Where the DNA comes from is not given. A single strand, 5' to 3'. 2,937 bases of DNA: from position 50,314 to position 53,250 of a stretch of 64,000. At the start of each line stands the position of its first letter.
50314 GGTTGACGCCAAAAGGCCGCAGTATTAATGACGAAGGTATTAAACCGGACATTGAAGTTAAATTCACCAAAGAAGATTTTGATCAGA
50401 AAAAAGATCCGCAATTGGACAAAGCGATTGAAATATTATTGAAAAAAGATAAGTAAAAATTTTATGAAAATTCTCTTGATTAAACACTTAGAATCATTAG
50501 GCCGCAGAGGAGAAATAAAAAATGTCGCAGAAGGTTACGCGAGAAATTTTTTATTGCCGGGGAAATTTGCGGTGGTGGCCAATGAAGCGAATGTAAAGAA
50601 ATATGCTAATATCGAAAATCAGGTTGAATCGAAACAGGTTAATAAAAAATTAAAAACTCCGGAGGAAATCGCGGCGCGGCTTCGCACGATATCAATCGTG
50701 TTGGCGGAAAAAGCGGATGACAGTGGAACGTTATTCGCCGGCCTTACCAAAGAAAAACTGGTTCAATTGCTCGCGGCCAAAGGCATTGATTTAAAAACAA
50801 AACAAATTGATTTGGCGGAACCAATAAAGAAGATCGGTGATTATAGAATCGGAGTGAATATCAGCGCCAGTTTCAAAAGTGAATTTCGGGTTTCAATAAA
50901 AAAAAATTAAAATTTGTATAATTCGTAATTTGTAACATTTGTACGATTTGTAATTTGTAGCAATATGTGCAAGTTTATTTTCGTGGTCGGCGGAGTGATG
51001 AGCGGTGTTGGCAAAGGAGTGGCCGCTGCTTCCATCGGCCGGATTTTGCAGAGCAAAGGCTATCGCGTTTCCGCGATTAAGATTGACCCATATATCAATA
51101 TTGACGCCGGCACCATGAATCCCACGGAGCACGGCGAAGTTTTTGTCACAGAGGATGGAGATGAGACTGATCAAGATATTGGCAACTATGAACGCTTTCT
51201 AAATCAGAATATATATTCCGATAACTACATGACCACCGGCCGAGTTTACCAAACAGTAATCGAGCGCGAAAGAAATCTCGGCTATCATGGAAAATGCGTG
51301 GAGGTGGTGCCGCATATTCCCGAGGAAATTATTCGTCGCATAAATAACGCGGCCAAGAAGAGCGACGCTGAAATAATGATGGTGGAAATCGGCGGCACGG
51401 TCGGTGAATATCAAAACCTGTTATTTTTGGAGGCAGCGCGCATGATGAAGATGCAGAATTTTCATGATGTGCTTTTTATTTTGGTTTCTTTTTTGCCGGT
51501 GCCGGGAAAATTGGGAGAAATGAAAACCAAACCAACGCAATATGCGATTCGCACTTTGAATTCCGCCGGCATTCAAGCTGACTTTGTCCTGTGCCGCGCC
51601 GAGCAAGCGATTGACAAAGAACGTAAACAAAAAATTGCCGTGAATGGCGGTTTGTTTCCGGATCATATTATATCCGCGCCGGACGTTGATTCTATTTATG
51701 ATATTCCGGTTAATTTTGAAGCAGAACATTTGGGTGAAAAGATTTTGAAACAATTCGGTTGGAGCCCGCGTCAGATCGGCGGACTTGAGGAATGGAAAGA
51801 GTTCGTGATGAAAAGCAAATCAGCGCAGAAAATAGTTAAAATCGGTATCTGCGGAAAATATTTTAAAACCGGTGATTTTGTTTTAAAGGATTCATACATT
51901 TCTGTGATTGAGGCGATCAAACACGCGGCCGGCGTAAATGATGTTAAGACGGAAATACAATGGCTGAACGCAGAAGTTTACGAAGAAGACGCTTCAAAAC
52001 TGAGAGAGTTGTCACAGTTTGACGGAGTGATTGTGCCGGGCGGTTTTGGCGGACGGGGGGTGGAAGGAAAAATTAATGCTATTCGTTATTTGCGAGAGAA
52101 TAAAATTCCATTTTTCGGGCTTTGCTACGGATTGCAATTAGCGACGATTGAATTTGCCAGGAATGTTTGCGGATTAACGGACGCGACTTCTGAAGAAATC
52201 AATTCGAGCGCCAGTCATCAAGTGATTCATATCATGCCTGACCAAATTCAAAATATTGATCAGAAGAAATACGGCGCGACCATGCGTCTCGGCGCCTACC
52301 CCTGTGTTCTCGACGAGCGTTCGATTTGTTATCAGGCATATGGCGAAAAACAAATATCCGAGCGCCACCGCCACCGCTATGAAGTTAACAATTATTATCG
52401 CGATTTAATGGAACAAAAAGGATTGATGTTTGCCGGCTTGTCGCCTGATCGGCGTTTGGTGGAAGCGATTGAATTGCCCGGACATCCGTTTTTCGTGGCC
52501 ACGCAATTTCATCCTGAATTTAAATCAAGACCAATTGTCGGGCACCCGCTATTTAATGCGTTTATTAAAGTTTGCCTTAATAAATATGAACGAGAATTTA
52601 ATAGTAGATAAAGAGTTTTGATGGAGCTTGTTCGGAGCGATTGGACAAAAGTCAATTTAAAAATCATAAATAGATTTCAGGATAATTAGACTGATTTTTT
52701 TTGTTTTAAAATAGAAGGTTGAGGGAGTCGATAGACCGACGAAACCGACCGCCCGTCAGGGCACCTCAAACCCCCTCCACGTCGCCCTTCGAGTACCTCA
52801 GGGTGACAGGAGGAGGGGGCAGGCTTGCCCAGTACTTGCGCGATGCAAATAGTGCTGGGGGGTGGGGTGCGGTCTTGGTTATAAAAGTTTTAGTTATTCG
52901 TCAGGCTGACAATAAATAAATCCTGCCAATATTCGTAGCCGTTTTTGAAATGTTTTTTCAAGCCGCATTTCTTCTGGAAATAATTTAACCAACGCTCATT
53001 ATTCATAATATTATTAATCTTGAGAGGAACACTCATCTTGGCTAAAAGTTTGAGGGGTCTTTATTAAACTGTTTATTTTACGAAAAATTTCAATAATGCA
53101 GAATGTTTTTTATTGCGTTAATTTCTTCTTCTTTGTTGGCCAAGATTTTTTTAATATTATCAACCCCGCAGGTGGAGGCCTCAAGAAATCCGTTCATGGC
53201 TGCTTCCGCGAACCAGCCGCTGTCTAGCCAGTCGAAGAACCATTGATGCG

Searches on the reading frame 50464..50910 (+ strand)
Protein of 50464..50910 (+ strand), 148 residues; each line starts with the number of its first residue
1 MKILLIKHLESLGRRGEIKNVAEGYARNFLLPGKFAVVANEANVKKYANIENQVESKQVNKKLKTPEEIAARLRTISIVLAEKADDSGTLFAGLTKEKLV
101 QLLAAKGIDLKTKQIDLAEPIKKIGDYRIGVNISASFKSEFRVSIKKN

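Call 20: search_protein_families(library=pfam, proteins=[window:50464-50910:+])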
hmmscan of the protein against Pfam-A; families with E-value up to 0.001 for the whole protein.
window:50464-50910:+ (148 aa): 2 families
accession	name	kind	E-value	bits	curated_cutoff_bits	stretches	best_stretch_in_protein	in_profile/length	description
PF01281.25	Ribosomal_L9_N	-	2.4e-18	65.8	20.7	1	1-47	1-47/47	Ribosomal protein L9, N-terminal domain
PF03948.19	Ribosomal_L9_C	-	7.2e-14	52.4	23.2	1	67-146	4-85/86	Ribosomal protein L9, C-terminal domain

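Call 63: find_encoding_contigs(protein=window:50464-50910:+, flank=10000, max_places=10)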
Protein window:50464-50910:+ (148 aa): 3 contigs read that carry it; 2 places shown.
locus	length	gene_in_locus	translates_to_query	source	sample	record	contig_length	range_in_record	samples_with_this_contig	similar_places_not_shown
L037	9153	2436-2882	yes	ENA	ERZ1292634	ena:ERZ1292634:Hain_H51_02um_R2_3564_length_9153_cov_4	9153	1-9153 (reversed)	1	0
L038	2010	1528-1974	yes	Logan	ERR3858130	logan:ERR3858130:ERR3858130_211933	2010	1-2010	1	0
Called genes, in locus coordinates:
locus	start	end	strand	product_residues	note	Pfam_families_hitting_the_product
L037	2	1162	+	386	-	?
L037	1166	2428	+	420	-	PF22694:CtpB_N-like (faint), PF00595:PDZ, PF13180:PDZ_2 (weak), PF17820:PDZ_6, PF03572:Peptidase_S41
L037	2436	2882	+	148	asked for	PF01281:Ribosomal_L9_N, PF03948:Ribosomal_L9_C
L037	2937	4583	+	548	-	PF01656:CbiA (weak), PF06418:CTP_synth_N, PF00117:GATase, PF07722:Peptidase_C26 (weak)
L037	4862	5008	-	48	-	-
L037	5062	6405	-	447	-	PF22053:DUF6938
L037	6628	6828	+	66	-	PF00313:CSD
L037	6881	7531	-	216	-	PF23477:zf_Tbcl_2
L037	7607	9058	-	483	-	PF03193:RsgA_GTPase (faint), PF00005:ABC_tran, PF02463:SMC_N (faint), PF13401:AAA_22 (faint), PF13555:AAA_29 (faint), PF13304:AAA_21 (faint), PF00005:ABC_tran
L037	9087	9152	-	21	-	?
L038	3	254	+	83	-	?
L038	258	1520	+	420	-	PF22694:CtpB_N-like (weak), PF00595:PDZ, PF13180:PDZ_2 (weak), PF17820:PDZ_6, PF03572:Peptidase_S41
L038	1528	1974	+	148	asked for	PF01281:Ribosomal_L9_N, PF03948:Ribosomal_L9_C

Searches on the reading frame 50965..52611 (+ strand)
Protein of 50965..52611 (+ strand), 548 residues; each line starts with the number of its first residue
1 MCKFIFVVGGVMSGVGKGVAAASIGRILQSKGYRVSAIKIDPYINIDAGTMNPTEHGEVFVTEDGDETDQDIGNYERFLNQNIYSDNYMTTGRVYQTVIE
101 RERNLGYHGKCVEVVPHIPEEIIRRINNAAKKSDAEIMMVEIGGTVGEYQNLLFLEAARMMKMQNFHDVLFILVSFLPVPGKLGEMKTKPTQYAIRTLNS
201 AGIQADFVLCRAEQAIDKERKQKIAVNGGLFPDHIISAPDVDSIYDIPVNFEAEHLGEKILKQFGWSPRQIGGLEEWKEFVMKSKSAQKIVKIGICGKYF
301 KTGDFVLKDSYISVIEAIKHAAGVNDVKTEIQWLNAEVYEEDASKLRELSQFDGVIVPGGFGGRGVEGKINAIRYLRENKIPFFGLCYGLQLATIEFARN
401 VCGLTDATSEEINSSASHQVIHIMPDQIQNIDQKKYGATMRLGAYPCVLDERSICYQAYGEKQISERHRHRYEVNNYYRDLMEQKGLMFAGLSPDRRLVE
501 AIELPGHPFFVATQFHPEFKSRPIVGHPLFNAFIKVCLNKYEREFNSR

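Call 20: search_protein_families(library=pfam, proteins=[window:50965-52611:+])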
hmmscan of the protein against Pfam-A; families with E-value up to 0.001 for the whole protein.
window:50965-52611:+ (548 aa): 4 families
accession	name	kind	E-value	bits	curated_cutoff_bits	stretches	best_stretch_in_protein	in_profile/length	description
PF06418.20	CTP_synth_N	-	2e-102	342.6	26.1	1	3-264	1-263/265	CTP synthase N-terminus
PF00117.34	GATase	-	1.8e-39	135.8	22.8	1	306-535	1-189/190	Glutamine amidotransferase class-I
PF07722.19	Peptidase_C26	-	5.6e-07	30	20.5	1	373-518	98-219/219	Peptidase C26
PF01656.29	CbiA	-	2.7e-06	27.8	25.4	1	8-53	3-50/125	CobQ/CobB/MinD/ParA nucleotide binding domain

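Call 35: find_homologous_proteins(query=window:50965-52611:+, max_evalue=1e-150)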
Query window:50965-52611:+ (548 aa): 7977 proteins with E <= 1e-150 among 8000 candidates; the best 120 are listed.
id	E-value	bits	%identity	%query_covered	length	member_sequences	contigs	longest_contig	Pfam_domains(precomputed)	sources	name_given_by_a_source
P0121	0.0e+0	1173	93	100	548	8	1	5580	PF01656.30,PF06418.21,PF00117.35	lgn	-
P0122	0.0e+0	1171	94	99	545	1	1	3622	PF07722.20,PF01656.30,PF06418.21,PF00117.35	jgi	jgi:CTP synthase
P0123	0.0e+0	1129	92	96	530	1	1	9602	PF07722.20,PF01656.30,PF06418.21,PF00117.35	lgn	-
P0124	0.0e+0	1128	91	97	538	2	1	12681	PF07722.20,PF01656.30,PF06418.21,PF00117.35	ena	-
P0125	8.4e-290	980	78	99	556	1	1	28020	PF01656.30,PF06418.21,PF00117.35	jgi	jgi:CTP synthase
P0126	1.4e-289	979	77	99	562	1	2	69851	PF07722.20,PF06418.21,PF00117.35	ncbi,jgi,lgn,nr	ncbi:CTP synthase [Candidatus Kuenenbacteria bacterium]|nr:CTP synthase [Candidatus Kuenenbacteria b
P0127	2.9e-289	978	77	99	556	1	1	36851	PF07722.20,PF01656.30,PF06418.21,PF00117.35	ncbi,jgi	-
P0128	3.3e-288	975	77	99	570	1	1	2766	PF07722.20,PF01656.30,PF06418.21,PF00117.35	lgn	-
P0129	8.7e-286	967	76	99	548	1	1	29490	PF07722.20,PF06418.21,PF00117.35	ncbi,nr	ncbi:CTP synthase [Candidatus Falkowbacteria bacterium]|nr:CTP synthase [Candidatus Falkowbacteria b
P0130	8.6e-282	954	75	99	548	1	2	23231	PF07722.20,PF01656.30,PF06418.21,PF00117.35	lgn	-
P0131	9.5e-282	953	74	99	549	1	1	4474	PF07722.20,PF01656.30,PF06418.21,PF00117.35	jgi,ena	-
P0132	1.7e-281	953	77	97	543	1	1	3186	PF01656.30,PF06418.21,PF00117.35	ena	-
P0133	4.0e-281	951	76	97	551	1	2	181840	PF07722.20,PF06418.21,PF00117.35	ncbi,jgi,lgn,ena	-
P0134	3.0e-279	945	76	97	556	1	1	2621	PF06418.21,PF00117.35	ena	-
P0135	1.5e-278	943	74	99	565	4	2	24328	PF07722.20,PF01656.30,PF06418.21,PF00117.35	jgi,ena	-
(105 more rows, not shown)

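Call 36: find_encoding_contigs(protein=P0121, flank=10000, max_places=4)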
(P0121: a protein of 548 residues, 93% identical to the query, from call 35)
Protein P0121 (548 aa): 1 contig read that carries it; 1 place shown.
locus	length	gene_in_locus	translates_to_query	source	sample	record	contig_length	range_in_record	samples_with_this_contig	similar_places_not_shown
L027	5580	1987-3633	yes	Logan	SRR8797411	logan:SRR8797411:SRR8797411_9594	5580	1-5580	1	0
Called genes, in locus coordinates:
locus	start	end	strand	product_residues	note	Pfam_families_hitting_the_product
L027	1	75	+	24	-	?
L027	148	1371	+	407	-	PF22694:CtpB_N-like (weak), PF00595:PDZ, PF13180:PDZ_2 (weak), PF17820:PDZ_6, PF03572:Peptidase_S41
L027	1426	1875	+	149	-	PF01281:Ribosomal_L9_N, PF03948:Ribosomal_L9_C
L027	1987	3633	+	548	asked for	PF01656:CbiA (weak), PF06418:CTP_synth_N, PF00117:GATase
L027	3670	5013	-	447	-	PF22053:DUF6938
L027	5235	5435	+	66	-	PF00313:CSD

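Call 37: find_encoding_contigs(protein=P0122, flank=10000, max_places=3)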
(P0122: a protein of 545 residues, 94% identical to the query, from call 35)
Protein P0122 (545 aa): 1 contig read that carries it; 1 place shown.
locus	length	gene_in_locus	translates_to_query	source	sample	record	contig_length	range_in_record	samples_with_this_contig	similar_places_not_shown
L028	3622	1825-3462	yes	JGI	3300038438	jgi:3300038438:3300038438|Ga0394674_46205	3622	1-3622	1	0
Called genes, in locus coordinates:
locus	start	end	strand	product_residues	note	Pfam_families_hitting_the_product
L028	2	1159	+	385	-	?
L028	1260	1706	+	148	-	PF01281:Ribosomal_L9_N, PF03948:Ribosomal_L9_C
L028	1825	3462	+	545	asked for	PF01656:CbiA (weak), PF06418:CTP_synth_N, PF00117:GATase, PF07722:Peptidase_C26 (weak)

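Call 38: find_encoding_contigs(protein=P0124, flank=10000, max_places=3)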
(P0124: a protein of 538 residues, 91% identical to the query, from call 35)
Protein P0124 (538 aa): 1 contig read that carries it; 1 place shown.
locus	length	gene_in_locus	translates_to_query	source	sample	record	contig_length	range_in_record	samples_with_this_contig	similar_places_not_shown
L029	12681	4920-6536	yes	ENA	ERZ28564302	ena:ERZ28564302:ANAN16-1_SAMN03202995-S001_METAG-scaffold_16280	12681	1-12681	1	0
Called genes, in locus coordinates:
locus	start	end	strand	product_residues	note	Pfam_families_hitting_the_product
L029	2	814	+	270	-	?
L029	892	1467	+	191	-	-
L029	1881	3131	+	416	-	PF00275:EPSP_synthase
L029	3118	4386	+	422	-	PF00595:PDZ, PF13180:PDZ_2 (weak), PF17820:PDZ_6, PF03572:Peptidase_S41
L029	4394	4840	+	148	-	PF01281:Ribosomal_L9_N, PF03948:Ribosomal_L9_C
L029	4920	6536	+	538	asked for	PF01656:CbiA (faint), PF06418:CTP_synth_N, PF00117:GATase, PF07722:Peptidase_C26 (weak)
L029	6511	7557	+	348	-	-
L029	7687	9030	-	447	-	PF22053:DUF6938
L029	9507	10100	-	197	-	PF23477:zf_Tbcl_2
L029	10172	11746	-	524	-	PF03193:RsgA_GTPase (faint), PF00005:ABC_tran, PF02463:SMC_N (faint), PF13555:AAA_29 (faint), PF13401:AAA_22 (faint), PF00005:ABC_tran, PF13304:AAA_21 (weak)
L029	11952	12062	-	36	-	-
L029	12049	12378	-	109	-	-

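Call 69: find_encoding_contigs(protein=P0123, flank=10000, max_places=3)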
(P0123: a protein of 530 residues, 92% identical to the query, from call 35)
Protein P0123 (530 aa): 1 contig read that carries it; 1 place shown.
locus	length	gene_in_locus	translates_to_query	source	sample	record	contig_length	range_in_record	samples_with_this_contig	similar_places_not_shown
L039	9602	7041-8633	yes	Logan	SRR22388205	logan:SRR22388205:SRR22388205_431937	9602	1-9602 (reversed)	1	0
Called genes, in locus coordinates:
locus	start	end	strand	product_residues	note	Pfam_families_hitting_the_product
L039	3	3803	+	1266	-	?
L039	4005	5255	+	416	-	PF00275:EPSP_synthase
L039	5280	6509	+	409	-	PF22694:CtpB_N-like (weak), PF00595:PDZ, PF17820:PDZ_6, PF03572:Peptidase_S41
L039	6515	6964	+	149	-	PF01281:Ribosomal_L9_N, PF03948:Ribosomal_L9_C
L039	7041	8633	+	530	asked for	PF01656:CbiA (faint), PF06418:CTP_synth_N, PF00117:GATase, PF07722:Peptidase_C26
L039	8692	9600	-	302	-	?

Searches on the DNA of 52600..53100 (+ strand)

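Call 7: search_rna_families(source=window, start=52600, end=53100, threshold=evalue, max_evalue=10, show_alignments=4)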
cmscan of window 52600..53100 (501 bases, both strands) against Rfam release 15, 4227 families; matches with E-value up to 10: 3.
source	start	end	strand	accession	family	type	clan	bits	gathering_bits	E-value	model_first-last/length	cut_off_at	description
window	52755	52836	-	RF03179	mir-1182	Gene; miRNA;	-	16.6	90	3.1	1-96/96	no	mir-1182 microRNA precursor family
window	52873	52964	+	RF01429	snoR130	Gene; snRNA; snoRNA; CD-box;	-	14.8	40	7.1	1-122/122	no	small nucleolar RNA snoR130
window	52991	53073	-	RF00439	SNORD87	Gene; snRNA; snoRNA; CD-box;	-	14.7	50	8.5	1-85/85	no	Small nucleolar RNA SNORD87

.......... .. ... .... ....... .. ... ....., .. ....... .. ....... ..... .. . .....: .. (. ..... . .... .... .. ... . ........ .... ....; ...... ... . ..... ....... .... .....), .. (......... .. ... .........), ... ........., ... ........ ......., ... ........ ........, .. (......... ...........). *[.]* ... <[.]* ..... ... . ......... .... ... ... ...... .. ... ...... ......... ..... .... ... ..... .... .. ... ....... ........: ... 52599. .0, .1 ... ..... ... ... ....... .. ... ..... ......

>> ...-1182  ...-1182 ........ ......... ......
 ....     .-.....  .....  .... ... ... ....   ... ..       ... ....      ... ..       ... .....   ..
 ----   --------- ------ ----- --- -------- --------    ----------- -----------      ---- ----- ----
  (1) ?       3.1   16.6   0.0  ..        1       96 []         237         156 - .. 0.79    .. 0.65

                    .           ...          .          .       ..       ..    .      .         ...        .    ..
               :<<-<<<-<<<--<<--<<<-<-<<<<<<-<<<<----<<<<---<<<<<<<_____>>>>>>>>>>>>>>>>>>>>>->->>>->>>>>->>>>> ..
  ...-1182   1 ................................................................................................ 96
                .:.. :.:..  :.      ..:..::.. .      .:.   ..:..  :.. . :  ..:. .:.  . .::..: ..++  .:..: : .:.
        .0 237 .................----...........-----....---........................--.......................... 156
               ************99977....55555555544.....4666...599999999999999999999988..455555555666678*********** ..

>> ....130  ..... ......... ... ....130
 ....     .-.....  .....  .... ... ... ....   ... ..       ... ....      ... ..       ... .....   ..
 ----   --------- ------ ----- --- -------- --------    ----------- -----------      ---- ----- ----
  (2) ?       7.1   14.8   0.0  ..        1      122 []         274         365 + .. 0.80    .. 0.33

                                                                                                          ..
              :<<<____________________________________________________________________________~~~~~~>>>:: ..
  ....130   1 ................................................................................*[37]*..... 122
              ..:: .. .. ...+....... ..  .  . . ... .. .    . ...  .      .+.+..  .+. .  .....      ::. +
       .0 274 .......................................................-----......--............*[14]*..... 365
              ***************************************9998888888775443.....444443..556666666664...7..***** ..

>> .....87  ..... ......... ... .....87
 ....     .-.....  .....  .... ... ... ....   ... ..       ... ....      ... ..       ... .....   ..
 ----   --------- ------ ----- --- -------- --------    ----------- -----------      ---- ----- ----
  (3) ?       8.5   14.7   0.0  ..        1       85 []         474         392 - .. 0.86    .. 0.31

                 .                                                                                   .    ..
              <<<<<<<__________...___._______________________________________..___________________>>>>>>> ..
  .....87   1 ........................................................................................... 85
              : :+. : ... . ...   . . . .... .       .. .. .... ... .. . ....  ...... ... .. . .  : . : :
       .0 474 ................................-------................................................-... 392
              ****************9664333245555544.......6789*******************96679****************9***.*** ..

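Call 43: search_dna_similar(query=window:52700-52890:+, collection=phages, mode=distant, max_evalue=1)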
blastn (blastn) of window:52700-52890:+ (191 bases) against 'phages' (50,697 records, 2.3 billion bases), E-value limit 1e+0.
No match.

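Call 44: search_dna_similar(query=window:52700-52890:+, collection=plasmids, mode=distant, max_evalue=1)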
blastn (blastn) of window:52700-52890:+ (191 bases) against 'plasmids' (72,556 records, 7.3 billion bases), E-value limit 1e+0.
No match.
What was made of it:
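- Tried and rejected: blastn against phage and plasmid records gave no match (calls 43, 44).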

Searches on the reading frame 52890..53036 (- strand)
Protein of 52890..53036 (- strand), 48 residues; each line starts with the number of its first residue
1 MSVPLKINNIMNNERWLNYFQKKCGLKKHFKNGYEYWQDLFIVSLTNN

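Call 51: search_protein_families(library=pfam, proteins=[window:52890-53036:-], max_evalue=0.00001)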
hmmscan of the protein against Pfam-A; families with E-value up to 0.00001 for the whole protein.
window:52890-53036:- (48 aa): 0 families

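Call 68: find_homologous_proteins(query=window:52890-53036:-, max_evalue=0.01)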
Query window:52890-53036:- (48 aa): 1 proteins with E <= 0.01 among 1 candidates.
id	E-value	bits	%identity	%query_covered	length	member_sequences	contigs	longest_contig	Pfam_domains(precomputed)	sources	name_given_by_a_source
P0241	2.2e-26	107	100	100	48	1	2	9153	-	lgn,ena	-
